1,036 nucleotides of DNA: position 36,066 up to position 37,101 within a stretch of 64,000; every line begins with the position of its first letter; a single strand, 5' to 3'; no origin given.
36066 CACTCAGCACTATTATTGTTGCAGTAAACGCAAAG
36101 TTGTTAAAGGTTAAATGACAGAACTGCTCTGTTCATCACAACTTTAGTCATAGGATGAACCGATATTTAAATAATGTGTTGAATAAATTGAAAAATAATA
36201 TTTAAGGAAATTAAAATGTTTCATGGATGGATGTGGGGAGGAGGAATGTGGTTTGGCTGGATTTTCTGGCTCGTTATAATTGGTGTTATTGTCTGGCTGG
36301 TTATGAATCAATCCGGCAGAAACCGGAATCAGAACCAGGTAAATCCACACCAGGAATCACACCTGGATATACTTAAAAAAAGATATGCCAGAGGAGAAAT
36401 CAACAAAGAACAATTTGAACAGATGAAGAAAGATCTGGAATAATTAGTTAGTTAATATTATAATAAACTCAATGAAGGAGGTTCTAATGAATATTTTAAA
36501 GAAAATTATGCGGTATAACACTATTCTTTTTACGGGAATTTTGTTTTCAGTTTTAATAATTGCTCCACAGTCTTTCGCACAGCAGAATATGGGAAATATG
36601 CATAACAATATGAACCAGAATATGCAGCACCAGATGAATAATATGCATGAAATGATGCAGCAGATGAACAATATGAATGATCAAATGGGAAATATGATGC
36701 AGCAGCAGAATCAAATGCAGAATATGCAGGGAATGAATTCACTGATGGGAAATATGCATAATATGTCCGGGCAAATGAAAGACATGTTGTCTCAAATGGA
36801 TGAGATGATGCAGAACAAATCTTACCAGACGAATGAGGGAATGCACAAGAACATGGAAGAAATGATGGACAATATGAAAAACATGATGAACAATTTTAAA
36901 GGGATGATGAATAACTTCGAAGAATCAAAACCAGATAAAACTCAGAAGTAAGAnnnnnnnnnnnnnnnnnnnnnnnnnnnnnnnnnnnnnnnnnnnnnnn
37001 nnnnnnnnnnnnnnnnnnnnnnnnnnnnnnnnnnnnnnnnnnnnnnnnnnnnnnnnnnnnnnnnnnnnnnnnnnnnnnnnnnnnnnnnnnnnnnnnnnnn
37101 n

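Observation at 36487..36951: Secreted protein with ~27% Met in helical periodicity: candidate methionine-based Cu(I)/Ag(I) sponge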

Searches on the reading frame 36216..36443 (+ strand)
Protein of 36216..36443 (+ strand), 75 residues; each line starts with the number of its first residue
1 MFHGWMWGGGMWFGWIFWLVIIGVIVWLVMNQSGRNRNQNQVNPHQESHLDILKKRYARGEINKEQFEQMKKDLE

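Call 5: search_protein_families(library=pfam, proteins=[window:36216-36443:+], max_evalue=0.01)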
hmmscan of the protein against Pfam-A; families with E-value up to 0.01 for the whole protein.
window:36216-36443:+ (75 aa): 1 family
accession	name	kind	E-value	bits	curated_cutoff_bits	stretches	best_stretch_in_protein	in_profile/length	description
PF09851.14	SHOCT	-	5.4e-10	39.1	27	1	50-74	3-27/28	Short C-terminal domain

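Call 6: search_protein_families(library=ncbifam, proteins=[window:36216-36443:+], max_evalue=0.01)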
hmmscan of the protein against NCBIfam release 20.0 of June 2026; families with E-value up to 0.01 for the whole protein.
window:36216-36443:+ (75 aa): 2 families
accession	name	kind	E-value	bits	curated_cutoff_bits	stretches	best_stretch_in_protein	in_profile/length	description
TIGR03142.1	cytochro_ccmI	equivalog_domain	0.0052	17.1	29.3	1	12-75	3-70/118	c-type cytochrome biogenesis protein CcmI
NF006283.1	PRK08455.1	equivalog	0.0098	15.5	187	0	16-67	28-80/182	flagellar basal body-associated protein FliL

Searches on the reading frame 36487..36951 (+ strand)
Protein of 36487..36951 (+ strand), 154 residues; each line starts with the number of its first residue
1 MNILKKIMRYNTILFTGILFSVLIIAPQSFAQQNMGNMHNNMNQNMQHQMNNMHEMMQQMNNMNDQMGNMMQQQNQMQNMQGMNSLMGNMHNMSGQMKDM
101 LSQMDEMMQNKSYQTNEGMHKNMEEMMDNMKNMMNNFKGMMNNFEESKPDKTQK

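Call 5: search_protein_families(library=pfam, proteins=[window:36487-36951:+], max_evalue=0.01)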
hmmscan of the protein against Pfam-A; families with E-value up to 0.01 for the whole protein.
window:36487-36951:+ (154 aa): 2 families
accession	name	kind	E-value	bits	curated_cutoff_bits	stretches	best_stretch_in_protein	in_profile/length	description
PF07889.17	DUF1664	-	0.0022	18.5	34.6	1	8-110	16-119/124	Protein of unknown function (DUF1664)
PF19745.5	FUT8_N_cat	-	0.0041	16.4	27.6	1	12-143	12-140/499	Alpha-(1,6)-fucosyltransferase N- and catalytic domains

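Call 6: search_protein_families(library=ncbifam, proteins=[window:36487-36951:+], max_evalue=0.01)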
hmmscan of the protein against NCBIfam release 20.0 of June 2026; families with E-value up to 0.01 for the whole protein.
window:36487-36951:+ (154 aa): 2 families
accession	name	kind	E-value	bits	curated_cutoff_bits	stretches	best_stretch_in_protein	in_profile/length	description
TIGR04527.1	mycoplas_twoTM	subfamily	0.0009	19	125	1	2-147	3-139/248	MG_279/MG_280 family protein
NF003034.1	PRK03918.1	equivalog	0.0032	15.5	700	1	40-146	168-280/878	DNA double-strand break repair ATPase Rad50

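Call 7: find_homologous_proteins(query=window:36487-36951:+, max_evalue=0.01)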
Query window:36487-36951:+: 2 candidates shared short words with the query, none scored E <= 0.01.

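Call 22: search_protein_representatives(protein=window:36487-36951:+)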
Query: 154 residues. Proteins with E-value up to 0.001 (for the whole library): 10; up to 1e-10: 1; up to 1e-30: 0. The best 10 are listed.
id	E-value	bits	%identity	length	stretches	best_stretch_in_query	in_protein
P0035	1.4e-12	64.4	59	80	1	2-79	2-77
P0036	2.2e-07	47.6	30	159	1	5-146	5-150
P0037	5.8e-07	46.2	38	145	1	14-147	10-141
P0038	2.5e-06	44.2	41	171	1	19-147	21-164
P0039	6.7e-05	39.5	32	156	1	17-146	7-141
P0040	2.0e-04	38.0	23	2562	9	51-115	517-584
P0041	2.3e-04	37.8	37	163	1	9-147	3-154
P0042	4.9e-04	36.8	33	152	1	13-147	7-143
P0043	5.0e-04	36.7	22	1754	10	51-115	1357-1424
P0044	5.2e-04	36.7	31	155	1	18-146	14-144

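Call 25: search_protein_families(library=pfam, proteins=[P0036, P0037, P0038, P0039, P0041, P0042, P0044], max_evalue=0.1)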
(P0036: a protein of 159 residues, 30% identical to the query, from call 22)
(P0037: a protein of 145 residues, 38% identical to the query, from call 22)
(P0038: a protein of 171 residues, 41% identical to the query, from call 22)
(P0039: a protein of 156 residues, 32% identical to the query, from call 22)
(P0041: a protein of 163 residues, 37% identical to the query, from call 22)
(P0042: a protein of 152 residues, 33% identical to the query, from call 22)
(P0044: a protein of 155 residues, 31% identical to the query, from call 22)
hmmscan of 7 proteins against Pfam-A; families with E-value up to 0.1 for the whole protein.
P0036 (159 aa): 2 families
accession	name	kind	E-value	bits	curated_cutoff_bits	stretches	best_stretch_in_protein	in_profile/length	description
PF00124.24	Photo_RC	-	0.063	13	27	1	15-70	153-208/260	Photosynthetic reaction centre protein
PF22794.1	jr-ZPR1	-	0.077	13.4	27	0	94-141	29-80/125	ZPR1 jelly-roll domain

P0037 (145 aa): 3 families
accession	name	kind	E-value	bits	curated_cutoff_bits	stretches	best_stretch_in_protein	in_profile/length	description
PF10875.13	DUF2670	-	0.0074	16.9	25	1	53-136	64-143/145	Protein of unknown function (DUF2670)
PF06103.16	DUF948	-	0.008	16.8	37.2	0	14-71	13-70/89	Bacterial protein of unknown function (DUF948)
PF07426.16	Dynactin_p22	-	0.027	14.7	25.2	0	111-140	132-161/168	Dynactin subunit p22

P0038 (171 aa): 8 families
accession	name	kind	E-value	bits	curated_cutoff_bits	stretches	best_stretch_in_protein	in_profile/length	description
PF04513.17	Baculo_PEP_C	-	0.0021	18.5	38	1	43-152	28-139/140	Baculovirus polyhedron envelope protein, PEP, C terminus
PF10157.14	BORCS6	-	0.011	16.3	35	1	43-120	15-86/101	BLOC-1-related complex sub-unit 6 C-terminal helix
PF06103.16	DUF948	-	0.015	15.9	37.2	0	134-164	29-59/89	Bacterial protein of unknown function (DUF948)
PF13801.11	Metal_resist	-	0.016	15.8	29.2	0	17-57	3-41/125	Heavy-metal resistance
PF25762.1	HAUS1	-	0.024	14.9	40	1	42-157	121-234/236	HAUS augmin-like complex subunit 1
PF00005.33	ABC_tran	-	0.037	15.1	25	1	42-135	64-134/137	ABC transporter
PF12130.13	bMERB_dom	-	0.042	14.3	24.6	1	103-169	62-128/134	Bivalent Mical/EHBP Rab binding domain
PF07519.17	Tannase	-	0.069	12.4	29.8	1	42-97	334-388/490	Tannase and feruloyl esterase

P0039 (156 aa): 1 family
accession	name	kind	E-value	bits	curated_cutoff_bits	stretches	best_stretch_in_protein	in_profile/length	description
PF06103.16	DUF948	-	0.0051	17.4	37.2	0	112-151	29-68/89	Bacterial protein of unknown function (DUF948)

P0041 (163 aa): 9 families
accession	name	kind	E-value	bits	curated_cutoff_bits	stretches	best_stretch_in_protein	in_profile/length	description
PF15619.11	Lebercilin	-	0.0013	18.8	34.3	1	47-148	46-144/193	Ciliary protein causing Leber congenital amaurosis disease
PF00479.28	G6PD_N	-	0.0016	19.6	22.1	1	5-65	107-166/183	Glucose-6-phosphate dehydrogenase, NAD binding domain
PF24611.2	Spectrin_Anc-1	-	0.0064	17.2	33.2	1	88-153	11-74/115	Nuclear anchorage protein 1, spectrin-like repeat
PF10157.14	BORCS6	-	0.039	14.6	35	0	28-73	35-80/101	BLOC-1-related complex sub-unit 6 C-terminal helix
PF08148.17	DSHCT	-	0.043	14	22.7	1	31-137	52-165/172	DSHCT (NUC185) domain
PF23243.1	HEAT_HEATR1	-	0.049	14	27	1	39-161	85-175/195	HEATR1-like, HEAT repeats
PF06103.16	DUF948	-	0.057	14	37.2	0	98-155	25-81/89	Bacterial protein of unknown function (DUF948)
PF04399.18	Glutaredoxin2_C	-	0.063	13.5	32.8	0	89-126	48-84/130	Glutaredoxin 2, C terminal domain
PF10368.14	YkyA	-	0.073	13.2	28.8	0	38-156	13-129/186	Putative cell-wall binding lipoprotein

P0042 (152 aa): 3 families
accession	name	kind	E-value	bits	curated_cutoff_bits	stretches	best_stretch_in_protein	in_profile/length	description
PF20379.3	DUF6674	-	0.017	15.2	28.5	1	76-142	21-87/251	Family of unknown function (DUF6674)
PF15665.10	FAM184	-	0.027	14.6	32.7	1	93-151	73-130/211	Family with sequence similarity 184, A and B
PF04011.17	LemA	-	0.035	14.4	26.2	1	82-147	19-81/149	LemA family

P0044 (155 aa): 8 families
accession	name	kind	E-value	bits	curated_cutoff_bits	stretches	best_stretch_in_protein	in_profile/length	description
PF09660.15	DUF2397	-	0.0044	16.3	28.5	1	78-149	143-213/483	Protein of unknown function (DUF2397)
PF06103.16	DUF948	-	0.0049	17.4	37.2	0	13-74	10-71/89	Bacterial protein of unknown function (DUF948)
PF18052.6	Rx_N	-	0.016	15.7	27.7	1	76-144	18-81/93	Rx N-terminal domain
PF19745.5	FUT8_N_cat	-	0.021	14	27.6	1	7-152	7-154/499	Alpha-(1,6)-fucosyltransferase N- and catalytic domains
PF08824.15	Serine_rich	-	0.032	14.6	26.9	1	52-146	10-107/157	Serine rich protein interaction domain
PF03032.20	FSAP_sig_propep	-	0.047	14.2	27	1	16-37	8-31/46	Frog skin active peptide family signal and propeptide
PF13012.11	MitMem_reg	-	0.056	13.8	26.6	1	29-112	14-95/113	Maintenance of mitochondrial structure and function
PF03148.19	Tektin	-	0.081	12.1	34.3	0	78-154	210-286/383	Tektin family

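Call 30: find_encoding_contigs(protein=P0037, flank=6000, max_places=2)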
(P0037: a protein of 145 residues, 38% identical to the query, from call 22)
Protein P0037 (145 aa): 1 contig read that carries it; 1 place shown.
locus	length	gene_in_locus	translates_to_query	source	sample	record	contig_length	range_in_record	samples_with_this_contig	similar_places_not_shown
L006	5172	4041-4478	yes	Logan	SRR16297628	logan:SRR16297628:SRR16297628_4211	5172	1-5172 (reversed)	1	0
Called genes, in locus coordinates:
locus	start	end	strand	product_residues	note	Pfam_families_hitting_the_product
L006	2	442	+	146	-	?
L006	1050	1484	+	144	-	-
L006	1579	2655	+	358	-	PF03415:Peptidase_C11 (faint)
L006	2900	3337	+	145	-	-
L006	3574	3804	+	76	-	-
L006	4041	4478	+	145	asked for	-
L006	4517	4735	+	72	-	PF09851:SHOCT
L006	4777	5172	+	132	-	?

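Call 31: find_encoding_contigs(protein=P0038, flank=6000, max_places=2)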
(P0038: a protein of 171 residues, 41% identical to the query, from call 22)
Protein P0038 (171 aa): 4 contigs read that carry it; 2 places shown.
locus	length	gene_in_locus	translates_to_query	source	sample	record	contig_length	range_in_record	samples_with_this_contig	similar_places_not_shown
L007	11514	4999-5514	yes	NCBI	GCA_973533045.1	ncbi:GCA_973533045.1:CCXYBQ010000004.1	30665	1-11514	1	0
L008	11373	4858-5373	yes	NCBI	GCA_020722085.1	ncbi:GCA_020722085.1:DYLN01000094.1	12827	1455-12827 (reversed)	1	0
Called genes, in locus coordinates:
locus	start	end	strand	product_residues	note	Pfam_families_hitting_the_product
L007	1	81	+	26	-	?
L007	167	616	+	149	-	PF19335:HMBD (weak)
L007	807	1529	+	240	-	PF12773:DZR, PF13240:Zn_Ribbon_1, PF13248:Zn_ribbon_3 (faint), PF03918:CcmH (weak)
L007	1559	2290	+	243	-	PF12773:DZR (faint), PF13240:Zn_Ribbon_1 (weak), PF13248:Zn_ribbon_3 (weak), PF10080:FtrD-like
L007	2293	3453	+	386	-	PF12704:MacB_PCD, PF02687:FtsX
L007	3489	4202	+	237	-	PF00005:ABC_tran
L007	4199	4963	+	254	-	-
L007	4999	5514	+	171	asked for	-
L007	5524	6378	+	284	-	PF13557:Phenol_MetA_deg (weak)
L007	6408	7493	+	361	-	PF09990:DUF2231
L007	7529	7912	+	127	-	-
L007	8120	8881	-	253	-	PF13580:SIS_2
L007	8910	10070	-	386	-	PF00083:Sugar_tr (weak), PF07690:MFS_1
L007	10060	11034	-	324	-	PF00480:ROK, PF01869:BcrAD_BadFG (weak)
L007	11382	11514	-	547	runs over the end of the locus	PF00704:Glyco_hydro_18, PF18962:Por_Secre_tail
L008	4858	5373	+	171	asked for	-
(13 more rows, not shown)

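Call 32: find_encoding_contigs(protein=P0039, flank=6000, max_places=2)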
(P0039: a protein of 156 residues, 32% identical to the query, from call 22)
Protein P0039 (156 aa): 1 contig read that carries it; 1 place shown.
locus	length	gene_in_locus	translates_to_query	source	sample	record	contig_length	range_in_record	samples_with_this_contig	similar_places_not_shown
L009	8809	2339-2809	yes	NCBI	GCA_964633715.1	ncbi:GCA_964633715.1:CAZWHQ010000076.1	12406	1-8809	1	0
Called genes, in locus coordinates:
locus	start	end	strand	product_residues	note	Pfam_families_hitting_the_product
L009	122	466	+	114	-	PF00543:P-II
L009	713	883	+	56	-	PF04945:YHS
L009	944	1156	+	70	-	PF04945:YHS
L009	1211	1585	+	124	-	PF07784:DUF1622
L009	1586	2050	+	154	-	PF00355:Rieske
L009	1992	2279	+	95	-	-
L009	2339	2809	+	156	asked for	-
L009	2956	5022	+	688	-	PF00122:E1-E2_ATPase, PF08282:Hydrolase_3 (faint), PF00702:Hydrolase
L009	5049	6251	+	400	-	PF07732:Cu-oxidase_3, PF07731:Cu-oxidase_2, PF00394:Cu-oxidase, PF07731:Cu-oxidase_2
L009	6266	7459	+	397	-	-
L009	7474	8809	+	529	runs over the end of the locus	PF07732:Cu-oxidase_3, PF00394:Cu-oxidase (faint), PF07731:Cu-oxidase_2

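Call 34: find_encoding_contigs(protein=P0042, flank=6000, max_places=2)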
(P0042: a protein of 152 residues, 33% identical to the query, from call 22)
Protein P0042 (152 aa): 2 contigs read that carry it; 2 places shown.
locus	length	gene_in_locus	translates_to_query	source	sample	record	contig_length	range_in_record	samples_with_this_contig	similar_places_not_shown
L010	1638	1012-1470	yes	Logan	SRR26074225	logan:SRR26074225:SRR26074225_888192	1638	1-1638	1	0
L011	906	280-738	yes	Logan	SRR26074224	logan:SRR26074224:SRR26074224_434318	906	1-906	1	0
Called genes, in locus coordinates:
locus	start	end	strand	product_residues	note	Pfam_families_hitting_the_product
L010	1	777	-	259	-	?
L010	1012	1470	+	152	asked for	-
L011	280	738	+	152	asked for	-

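Call 35: find_encoding_contigs(protein=P0044, flank=6000, max_places=2)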
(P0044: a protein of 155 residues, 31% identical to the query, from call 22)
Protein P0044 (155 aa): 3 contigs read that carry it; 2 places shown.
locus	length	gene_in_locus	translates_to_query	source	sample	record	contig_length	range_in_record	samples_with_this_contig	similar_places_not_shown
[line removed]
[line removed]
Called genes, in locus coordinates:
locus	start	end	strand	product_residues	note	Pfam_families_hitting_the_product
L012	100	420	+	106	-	PF02635:DsrE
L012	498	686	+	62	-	PF06902:Fer4_19 (weak), PF13459:Fer4_15, PF13370:Fer4_13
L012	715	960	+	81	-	PF09851:SHOCT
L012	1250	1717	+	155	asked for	-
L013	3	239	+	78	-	?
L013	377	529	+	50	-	-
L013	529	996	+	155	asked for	-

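Call 36: find_encoding_contigs(protein=P0036, flank=6000, max_places=2)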
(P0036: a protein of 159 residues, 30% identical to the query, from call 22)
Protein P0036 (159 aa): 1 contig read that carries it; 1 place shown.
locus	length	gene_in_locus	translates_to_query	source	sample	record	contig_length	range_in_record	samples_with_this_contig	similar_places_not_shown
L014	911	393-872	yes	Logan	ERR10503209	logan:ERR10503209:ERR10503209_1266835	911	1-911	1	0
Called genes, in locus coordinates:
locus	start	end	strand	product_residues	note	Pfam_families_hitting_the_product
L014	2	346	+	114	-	?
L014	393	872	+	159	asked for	-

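Call 40: find_related_loci(query=A2, collection=genome_contigs, flank=8000)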
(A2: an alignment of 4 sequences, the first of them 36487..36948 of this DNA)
Query A2 (154 aa) in genome_contigs; peptide patterns used: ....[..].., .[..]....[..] (x = any residue, [..] = any of these).
300 stretches matched a pattern; 7 encode a relative of the query (tblastn E <= 1e-3); 7 distinct loci.
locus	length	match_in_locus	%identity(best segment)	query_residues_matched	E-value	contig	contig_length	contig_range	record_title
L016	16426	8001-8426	69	9-154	1e-29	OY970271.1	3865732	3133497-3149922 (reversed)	MAG: uncultured Ignavibacteriales bacterium isolate MFD02416.bin.c.14 genome assembly, chromosome: 1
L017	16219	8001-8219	71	82-154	3e-27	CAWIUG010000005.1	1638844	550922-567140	MAG: uncultured Bacteroidetes bacterium isolate MFD01721.bin.1.137 genome assembly, contig: contig_16827, whole genome s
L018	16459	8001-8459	55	1-154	4e-22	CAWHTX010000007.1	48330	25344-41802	MAG: uncultured Bacteroidetes bacterium isolate MFD05684.bin.1.301 genome assembly, contig: contig_18943, whole genome s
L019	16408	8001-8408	66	13-148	8e-14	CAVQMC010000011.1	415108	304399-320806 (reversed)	MAG: uncultured Ignavibacteria bacterium isolate MFD02923.bin.2.72 genome assembly, contig: contig_27179, whole genome s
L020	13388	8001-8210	63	85-154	8e-13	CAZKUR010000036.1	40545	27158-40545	MAG TPA_asm: uncultured Ignavibacteriaceae bacterium isolate binchicken_co150_610 genome assembly, contig: NODE_2016_len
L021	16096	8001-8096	88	89-120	3e-12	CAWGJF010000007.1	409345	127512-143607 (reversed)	MAG: uncultured Ignavibacteriales bacterium isolate MFD05684.bin.1.68 genome assembly, contig: contig_9389, whole genome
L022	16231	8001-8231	44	78-154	3e-5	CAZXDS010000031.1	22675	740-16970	MAG TPA_asm: uncultured Melioribacteraceae bacterium isolate SRP128015_co1_473 genome assembly, contig: NODE_2933_length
